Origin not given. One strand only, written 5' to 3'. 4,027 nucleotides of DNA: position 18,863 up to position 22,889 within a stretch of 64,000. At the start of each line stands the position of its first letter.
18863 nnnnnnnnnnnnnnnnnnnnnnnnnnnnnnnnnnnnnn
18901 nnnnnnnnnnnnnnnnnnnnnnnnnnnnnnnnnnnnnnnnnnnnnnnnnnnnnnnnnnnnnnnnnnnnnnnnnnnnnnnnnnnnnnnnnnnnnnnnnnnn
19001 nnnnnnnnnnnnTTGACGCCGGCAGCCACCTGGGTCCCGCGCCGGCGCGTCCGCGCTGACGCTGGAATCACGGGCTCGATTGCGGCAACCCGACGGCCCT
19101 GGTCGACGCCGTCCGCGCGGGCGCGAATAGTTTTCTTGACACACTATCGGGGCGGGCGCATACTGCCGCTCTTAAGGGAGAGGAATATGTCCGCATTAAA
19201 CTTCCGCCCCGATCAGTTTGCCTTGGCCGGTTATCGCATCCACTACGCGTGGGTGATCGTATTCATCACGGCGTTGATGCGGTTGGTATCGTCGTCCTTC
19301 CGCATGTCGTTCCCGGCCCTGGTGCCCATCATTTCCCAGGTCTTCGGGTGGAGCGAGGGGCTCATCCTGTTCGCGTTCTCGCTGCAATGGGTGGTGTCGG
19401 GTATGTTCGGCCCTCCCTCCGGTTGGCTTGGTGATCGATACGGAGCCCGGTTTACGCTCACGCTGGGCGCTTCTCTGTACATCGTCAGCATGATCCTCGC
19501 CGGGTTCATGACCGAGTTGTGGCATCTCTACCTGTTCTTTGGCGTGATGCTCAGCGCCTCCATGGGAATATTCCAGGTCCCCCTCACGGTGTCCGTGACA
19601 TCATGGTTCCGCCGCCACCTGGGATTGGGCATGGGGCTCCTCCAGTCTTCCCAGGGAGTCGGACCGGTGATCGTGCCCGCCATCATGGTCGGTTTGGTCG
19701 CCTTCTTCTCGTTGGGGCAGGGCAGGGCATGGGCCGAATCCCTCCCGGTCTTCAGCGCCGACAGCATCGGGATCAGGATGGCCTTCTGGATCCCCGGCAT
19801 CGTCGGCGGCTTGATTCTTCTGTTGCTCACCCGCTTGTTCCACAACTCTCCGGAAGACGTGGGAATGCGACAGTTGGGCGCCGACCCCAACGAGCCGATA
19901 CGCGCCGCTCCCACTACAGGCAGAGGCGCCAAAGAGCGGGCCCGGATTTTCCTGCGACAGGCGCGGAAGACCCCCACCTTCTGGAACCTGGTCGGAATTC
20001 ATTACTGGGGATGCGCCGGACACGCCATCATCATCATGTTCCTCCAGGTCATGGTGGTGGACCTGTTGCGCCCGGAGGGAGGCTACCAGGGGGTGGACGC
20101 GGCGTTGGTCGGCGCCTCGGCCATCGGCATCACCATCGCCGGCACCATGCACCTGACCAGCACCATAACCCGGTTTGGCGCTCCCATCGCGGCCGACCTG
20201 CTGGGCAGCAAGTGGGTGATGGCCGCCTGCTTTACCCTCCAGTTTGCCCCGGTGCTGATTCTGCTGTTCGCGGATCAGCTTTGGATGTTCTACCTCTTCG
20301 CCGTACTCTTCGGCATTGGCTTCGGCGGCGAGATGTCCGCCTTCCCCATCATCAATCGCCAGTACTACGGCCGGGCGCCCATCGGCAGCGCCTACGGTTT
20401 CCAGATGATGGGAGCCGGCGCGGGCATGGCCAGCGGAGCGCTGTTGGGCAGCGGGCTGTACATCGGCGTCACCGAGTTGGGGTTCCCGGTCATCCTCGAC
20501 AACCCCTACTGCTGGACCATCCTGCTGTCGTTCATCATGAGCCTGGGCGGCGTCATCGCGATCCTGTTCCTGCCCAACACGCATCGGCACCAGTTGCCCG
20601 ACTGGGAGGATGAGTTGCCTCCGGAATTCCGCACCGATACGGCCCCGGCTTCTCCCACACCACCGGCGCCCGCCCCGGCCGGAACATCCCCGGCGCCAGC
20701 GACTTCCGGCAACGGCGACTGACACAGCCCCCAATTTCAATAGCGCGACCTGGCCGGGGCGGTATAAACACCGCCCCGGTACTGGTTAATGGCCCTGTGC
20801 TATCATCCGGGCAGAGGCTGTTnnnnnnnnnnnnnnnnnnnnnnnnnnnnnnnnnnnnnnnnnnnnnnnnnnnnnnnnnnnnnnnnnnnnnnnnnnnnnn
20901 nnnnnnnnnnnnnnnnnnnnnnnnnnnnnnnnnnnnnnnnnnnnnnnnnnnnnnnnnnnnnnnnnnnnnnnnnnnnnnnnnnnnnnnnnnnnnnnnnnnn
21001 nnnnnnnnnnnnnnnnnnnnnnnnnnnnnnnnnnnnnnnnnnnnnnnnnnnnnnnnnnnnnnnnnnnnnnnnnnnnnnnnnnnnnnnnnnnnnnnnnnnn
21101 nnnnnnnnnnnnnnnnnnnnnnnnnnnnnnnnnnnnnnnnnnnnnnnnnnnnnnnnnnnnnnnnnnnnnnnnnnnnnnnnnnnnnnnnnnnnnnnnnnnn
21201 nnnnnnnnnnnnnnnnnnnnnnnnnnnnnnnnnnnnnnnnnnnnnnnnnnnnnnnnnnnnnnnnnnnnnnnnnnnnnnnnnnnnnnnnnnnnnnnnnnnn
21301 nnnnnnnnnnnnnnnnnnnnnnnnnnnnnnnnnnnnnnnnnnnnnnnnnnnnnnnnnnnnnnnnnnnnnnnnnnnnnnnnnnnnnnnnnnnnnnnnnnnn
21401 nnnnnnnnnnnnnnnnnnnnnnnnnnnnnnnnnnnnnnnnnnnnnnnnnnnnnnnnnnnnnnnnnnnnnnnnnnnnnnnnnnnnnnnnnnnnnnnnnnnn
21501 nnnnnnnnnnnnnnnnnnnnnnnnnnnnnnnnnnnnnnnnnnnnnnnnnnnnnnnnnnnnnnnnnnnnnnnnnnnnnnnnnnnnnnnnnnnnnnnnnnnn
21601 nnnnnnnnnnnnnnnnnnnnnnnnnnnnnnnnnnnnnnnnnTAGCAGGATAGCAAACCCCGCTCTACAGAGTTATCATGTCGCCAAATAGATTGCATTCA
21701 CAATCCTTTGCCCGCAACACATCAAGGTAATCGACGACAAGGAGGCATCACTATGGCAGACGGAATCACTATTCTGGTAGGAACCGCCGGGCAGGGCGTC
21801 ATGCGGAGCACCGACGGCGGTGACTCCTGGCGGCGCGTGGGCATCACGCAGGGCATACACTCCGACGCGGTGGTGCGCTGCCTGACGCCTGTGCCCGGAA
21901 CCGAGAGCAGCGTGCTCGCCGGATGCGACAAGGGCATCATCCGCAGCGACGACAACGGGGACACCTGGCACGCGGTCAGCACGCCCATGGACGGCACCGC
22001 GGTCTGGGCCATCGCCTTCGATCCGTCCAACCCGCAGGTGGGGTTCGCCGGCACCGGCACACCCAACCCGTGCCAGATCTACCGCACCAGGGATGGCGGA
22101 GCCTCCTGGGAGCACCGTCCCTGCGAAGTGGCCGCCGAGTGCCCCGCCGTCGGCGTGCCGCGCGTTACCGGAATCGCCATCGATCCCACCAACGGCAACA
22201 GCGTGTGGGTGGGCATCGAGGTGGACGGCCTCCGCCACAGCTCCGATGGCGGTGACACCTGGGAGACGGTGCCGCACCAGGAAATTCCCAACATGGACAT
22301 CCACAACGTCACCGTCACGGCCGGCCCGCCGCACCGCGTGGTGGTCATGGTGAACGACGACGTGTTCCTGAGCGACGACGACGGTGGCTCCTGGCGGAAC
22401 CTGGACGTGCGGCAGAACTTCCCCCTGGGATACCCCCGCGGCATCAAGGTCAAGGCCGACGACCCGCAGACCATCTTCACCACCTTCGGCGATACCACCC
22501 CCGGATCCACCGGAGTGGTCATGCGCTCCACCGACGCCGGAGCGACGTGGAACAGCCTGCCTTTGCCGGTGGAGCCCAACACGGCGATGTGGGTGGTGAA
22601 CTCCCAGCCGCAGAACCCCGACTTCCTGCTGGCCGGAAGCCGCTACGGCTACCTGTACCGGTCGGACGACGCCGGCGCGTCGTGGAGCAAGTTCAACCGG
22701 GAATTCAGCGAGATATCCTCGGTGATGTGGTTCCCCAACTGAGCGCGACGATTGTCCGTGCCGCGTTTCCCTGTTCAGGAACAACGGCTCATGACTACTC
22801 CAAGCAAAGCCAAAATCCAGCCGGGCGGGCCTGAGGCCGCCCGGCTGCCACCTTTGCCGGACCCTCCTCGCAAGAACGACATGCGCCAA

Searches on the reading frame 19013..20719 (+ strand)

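Call 33: search_protein_families(library=pfam, proteins=[window:19013-20719:+], max_evalue=0.00001)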
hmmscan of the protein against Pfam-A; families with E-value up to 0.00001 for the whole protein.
window:19013-20719:+ (569 aa): 2 families
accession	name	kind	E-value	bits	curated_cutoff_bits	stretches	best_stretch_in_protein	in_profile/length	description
PF07690.21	MFS_1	-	9.4e-38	130.4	33.4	2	92-390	7-267/347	Major Facilitator Superfamily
PF00083.30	Sugar_tr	-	1.8e-06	27.6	22.3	0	374-526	50-197/452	Sugar (and other) transporter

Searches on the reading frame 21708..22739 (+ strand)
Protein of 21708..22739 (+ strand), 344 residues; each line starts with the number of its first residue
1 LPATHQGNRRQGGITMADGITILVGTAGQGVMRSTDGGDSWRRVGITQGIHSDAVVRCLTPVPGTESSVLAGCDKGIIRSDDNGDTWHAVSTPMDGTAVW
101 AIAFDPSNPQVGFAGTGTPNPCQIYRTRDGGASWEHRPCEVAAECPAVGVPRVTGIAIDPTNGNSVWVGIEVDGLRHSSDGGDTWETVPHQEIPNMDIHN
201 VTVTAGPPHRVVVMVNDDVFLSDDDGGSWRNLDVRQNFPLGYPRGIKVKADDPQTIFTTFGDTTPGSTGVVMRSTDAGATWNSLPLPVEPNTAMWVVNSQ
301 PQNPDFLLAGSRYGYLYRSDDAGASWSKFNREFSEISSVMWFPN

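Call 33: search_protein_families(library=pfam, proteins=[window:21708-22739:+], max_evalue=0.00001)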
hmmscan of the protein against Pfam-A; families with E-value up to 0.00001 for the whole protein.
window:21708-22739:+ (344 aa): 5 families
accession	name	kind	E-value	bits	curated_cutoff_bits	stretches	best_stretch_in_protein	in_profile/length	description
PF15902.12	Sortilin-Vps10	-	1.4e-20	74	33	1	31-136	3-111/446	Sortilin, neurotensin receptor 3,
PF14870.12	PSII_BNR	-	5.2e-14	52.6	27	1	85-230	7-138/303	Photosynthesis system II assembly factor YCF48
PF02012.26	BNR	-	2.5e-13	48.3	27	0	79-89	2-12/12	BNR/Asp-box repeat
PF13088.12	BNR_2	-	3.1e-06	27.2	31.4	0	177-246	190-268/277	BNR repeat-like domain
PF13810.12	DUF4185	-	5.4e-06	26.3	39.5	0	175-199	129-152/309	Domain of unknown function (DUF4185)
